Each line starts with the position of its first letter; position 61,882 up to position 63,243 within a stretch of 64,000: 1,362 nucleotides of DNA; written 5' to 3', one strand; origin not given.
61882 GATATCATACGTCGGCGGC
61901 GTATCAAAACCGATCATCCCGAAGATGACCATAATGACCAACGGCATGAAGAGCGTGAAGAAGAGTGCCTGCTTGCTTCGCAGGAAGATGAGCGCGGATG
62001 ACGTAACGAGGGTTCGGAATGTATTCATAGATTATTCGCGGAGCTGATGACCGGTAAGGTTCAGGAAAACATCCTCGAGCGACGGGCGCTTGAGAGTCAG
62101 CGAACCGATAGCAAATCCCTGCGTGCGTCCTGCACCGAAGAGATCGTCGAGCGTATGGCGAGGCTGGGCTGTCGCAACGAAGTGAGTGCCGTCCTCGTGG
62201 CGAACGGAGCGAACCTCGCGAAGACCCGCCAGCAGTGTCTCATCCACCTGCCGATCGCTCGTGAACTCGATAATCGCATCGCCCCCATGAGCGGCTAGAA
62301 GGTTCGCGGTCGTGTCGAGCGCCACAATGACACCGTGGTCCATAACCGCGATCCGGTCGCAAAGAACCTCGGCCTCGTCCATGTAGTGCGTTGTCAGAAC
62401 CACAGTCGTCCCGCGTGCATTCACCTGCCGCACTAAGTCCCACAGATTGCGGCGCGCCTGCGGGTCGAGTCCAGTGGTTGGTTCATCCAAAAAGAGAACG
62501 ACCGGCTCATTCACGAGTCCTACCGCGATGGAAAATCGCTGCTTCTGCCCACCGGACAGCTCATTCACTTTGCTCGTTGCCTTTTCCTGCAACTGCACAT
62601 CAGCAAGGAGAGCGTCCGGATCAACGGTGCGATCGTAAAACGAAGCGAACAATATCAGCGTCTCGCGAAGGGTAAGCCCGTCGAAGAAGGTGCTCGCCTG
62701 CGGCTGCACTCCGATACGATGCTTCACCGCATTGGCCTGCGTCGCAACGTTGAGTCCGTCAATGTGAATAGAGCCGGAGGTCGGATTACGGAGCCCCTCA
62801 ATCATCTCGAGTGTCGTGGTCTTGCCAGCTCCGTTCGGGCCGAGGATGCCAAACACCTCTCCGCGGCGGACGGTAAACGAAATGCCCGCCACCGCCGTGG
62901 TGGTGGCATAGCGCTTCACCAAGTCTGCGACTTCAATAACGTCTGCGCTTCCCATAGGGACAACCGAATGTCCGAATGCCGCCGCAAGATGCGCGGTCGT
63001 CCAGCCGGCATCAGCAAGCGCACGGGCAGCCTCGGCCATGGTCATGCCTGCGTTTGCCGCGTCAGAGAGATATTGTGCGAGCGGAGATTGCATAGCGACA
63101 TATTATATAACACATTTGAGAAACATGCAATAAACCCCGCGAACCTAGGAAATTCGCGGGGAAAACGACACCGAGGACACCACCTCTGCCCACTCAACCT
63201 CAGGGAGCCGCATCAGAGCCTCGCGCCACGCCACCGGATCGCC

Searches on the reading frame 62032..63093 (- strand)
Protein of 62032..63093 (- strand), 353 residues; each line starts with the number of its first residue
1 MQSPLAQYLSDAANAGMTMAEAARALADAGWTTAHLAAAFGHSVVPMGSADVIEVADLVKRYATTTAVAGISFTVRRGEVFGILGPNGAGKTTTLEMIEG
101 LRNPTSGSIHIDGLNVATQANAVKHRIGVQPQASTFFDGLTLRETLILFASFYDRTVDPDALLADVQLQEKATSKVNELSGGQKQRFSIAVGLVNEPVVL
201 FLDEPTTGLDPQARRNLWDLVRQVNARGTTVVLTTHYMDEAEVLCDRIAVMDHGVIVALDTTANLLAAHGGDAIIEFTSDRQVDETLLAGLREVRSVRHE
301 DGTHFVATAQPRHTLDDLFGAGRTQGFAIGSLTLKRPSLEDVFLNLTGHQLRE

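Call 37: search_protein_families(library=pfam, proteins=[window:62032-63093:-], max_evalue=0.001)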
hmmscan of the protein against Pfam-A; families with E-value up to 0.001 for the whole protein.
window:62032-63093:- (353 aa): 5 families
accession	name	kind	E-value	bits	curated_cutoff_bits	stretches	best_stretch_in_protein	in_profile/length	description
PF00005.33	ABC_tran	-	8.7e-34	117.5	25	1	70-207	3-137/137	ABC transporter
PF13304.12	AAA_21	-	7.8e-13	49.6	27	1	178-236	237-298/304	AAA domain, putative AbiEii toxin, Type IV TA system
PF13732.12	DrrA1-3_C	-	3.4e-05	24.9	27.4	1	275-346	15-80/81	ATP-binding protein DrrA1-3-like, C-terminal domain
PF13175.12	AAA_15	-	0.00016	21.9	32.1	0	195-236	327-369/374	AAA ATPase domain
PF02463.25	SMC_N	-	0.00036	20.5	40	0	172-236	130-200/220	RecF/RecN/SMC N terminal domain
